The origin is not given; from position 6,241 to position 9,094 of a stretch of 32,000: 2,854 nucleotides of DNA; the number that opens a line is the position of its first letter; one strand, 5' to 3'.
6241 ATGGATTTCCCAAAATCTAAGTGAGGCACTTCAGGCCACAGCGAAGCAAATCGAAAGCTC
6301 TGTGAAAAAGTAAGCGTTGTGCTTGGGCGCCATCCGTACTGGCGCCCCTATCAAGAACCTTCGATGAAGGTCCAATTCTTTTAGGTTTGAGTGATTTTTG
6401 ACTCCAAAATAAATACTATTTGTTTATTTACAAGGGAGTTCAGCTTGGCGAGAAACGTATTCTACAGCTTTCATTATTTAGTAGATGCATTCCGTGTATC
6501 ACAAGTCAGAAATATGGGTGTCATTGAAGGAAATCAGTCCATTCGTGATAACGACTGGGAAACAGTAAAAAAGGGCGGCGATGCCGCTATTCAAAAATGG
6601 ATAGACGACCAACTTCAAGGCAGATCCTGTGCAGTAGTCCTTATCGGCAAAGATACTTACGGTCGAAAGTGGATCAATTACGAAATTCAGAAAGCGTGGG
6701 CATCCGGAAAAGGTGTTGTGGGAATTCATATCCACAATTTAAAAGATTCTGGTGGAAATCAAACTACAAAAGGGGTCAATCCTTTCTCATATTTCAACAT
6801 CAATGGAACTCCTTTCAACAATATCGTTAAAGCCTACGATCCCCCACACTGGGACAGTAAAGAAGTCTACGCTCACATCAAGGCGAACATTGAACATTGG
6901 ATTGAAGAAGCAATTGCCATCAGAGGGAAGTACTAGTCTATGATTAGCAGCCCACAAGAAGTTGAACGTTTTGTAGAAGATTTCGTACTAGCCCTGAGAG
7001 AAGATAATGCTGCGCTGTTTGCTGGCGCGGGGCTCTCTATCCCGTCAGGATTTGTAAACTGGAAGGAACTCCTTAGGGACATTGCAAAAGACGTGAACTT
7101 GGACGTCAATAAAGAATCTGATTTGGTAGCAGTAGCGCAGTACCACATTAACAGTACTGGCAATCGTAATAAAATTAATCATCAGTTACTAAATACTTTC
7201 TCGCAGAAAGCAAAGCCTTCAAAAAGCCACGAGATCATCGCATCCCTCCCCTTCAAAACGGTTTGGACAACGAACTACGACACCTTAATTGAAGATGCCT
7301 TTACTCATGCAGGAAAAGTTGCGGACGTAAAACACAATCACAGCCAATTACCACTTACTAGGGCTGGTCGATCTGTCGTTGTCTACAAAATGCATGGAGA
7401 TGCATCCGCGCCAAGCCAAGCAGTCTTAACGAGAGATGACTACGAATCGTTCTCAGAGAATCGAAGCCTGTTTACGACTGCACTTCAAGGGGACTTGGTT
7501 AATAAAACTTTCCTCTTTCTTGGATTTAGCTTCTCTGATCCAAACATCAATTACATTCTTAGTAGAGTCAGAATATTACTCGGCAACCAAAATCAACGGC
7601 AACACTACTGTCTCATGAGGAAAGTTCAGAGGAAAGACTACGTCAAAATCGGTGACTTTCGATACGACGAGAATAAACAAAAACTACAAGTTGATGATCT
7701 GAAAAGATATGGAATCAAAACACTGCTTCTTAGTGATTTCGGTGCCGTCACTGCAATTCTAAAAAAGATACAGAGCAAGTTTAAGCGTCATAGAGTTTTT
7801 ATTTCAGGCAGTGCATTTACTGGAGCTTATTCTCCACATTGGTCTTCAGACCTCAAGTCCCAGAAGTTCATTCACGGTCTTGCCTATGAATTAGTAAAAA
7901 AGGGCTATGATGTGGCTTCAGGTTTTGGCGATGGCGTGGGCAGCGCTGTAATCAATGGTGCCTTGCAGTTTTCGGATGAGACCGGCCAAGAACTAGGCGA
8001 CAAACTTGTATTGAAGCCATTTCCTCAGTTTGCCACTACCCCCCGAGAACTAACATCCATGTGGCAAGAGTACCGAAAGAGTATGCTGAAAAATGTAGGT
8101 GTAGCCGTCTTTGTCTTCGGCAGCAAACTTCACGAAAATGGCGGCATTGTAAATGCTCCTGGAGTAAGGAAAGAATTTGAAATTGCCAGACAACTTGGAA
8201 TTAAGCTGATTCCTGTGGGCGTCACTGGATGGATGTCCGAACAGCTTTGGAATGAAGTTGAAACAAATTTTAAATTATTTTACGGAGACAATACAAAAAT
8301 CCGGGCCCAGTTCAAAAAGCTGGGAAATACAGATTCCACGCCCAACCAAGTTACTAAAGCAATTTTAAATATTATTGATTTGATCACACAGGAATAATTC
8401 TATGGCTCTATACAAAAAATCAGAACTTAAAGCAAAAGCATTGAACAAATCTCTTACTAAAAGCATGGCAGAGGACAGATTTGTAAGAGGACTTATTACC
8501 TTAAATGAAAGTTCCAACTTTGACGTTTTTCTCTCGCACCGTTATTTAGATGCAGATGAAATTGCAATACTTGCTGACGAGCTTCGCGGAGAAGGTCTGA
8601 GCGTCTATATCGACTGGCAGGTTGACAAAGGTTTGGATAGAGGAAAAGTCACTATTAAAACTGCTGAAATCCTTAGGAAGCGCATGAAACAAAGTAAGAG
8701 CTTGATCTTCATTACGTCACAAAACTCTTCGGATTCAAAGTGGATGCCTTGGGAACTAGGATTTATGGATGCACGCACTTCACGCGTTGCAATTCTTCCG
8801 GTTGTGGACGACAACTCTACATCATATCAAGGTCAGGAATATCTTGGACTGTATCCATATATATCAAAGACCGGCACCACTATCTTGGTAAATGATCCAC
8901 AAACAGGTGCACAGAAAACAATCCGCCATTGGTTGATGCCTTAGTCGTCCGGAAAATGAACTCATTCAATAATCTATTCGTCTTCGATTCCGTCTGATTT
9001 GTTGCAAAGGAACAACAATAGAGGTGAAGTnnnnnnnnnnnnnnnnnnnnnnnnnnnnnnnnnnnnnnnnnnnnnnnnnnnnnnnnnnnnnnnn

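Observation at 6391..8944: Three-gene TIR / SIR2-SLOG / TIR operon: a type I Thoeris anti-phage system on the island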

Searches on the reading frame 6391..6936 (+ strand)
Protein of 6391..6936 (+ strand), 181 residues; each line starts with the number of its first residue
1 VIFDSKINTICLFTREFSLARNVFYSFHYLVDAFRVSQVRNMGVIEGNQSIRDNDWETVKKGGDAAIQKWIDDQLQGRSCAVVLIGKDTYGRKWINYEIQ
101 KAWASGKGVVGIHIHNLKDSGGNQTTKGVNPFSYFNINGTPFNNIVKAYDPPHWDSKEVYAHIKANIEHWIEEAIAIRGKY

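Call 3: search_protein_families(library=pfam, proteins=[window:6391-6936:+], max_evalue=0.01)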
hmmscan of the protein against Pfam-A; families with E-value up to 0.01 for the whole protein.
window:6391-6936:+ (181 aa): 2 families
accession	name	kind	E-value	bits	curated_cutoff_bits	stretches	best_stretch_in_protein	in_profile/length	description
PF08937.16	ThsB_TIR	-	4e-25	88.6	21.2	1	24-119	1-100/100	Thoeris protein ThsB, TIR-like domain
PF13676.11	TIR_2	-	0.0035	18.3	28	1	62-115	36-92/122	TIR domain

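Call 4: search_protein_families(library=padloc, proteins=[window:6391-6936:+], max_evalue=0.01)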
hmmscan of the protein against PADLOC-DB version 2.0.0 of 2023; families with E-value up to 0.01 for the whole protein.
window:6391-6936:+ (181 aa): 4 families
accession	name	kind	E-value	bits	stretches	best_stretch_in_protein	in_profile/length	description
PDLC00433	ThsB1|ThsB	-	3.2e-72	239.9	1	20-180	2-163/164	TIR-like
PDLC04688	PDC-M50B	-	1.2e-62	208.9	1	20-178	2-159/162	-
PDLC00431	ThsB1|ThsB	-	9e-61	203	1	20-180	2-162/162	TIR-like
PDLC00418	ThsB1|ThsB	-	2.7e-09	35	1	20-120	4-106/155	TIR-like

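Call 5: search_protein_families(library=ncbifam, proteins=[window:6391-6936:+], max_evalue=0.01)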
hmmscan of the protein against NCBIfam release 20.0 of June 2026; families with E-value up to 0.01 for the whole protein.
window:6391-6936:+ (181 aa): 0 families

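Call 7: search_solved_structures(query=window:6391-6936:+, show_alignments=2, max_evalue=1)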
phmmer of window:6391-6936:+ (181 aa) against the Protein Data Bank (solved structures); distinct sequences matched with E-value up to 1: 4.
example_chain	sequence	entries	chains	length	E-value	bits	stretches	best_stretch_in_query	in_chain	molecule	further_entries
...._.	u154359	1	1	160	1e-40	142.8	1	18-175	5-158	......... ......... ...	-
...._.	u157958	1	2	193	1.2e-24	90.5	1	18-138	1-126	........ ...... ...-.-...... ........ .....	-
6lhy_A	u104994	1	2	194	2.3e-24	89.5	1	19-138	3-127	DUF1863 domain-containing protein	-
8fz9_A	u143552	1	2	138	0.0008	22.5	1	61-122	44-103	TIR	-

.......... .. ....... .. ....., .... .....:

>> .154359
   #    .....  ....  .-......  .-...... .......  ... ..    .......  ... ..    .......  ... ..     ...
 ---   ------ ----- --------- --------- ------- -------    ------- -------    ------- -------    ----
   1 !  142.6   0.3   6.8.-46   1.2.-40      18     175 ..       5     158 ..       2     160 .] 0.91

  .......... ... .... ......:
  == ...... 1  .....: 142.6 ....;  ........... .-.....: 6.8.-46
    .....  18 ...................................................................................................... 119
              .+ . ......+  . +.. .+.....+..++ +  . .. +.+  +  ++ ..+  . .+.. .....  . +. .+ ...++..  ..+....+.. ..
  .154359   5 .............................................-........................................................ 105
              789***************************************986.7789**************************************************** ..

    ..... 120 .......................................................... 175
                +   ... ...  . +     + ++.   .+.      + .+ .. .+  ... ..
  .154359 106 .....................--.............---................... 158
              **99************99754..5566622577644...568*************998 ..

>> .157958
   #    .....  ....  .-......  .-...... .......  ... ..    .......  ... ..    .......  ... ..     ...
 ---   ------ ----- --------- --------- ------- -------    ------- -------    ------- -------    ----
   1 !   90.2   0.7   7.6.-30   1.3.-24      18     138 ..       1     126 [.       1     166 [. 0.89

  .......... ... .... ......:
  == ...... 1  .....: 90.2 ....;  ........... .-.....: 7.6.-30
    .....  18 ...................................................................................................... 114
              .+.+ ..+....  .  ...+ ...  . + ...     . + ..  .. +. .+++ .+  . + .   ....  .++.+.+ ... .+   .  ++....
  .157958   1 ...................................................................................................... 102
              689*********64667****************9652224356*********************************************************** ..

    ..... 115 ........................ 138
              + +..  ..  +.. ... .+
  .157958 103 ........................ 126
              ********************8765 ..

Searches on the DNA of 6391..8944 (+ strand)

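Call 17: search_dna_similar(query=window:6391-8944:+, collection=plasmids, mode=distant, max_rows=10)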
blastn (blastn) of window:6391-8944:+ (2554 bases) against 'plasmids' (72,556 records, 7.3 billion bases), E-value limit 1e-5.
Records with a match: 2; places in all: 2; records where one place covers at least 80% of the query: 0.
Best place of each record, by identity: 60-80% 2.
By first word of the organism name: Vibrio 2.
By predicted mobility (MOB-suite, as given by PLSDB): non-mobilizable 2.
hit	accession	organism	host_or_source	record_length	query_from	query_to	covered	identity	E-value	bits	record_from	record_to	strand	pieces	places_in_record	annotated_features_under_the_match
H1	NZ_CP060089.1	Vibrio parahaemolyticus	Penaeus vannamei,whole ...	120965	989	1184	8%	70.0%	3e-12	82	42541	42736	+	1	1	SIR2 family protein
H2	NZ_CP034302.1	Vibrio parahaemolyticus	Penaeus vannamei,AHPND infected ...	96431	989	1184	8%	70.0%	3e-12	82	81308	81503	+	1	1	SIR2 family protein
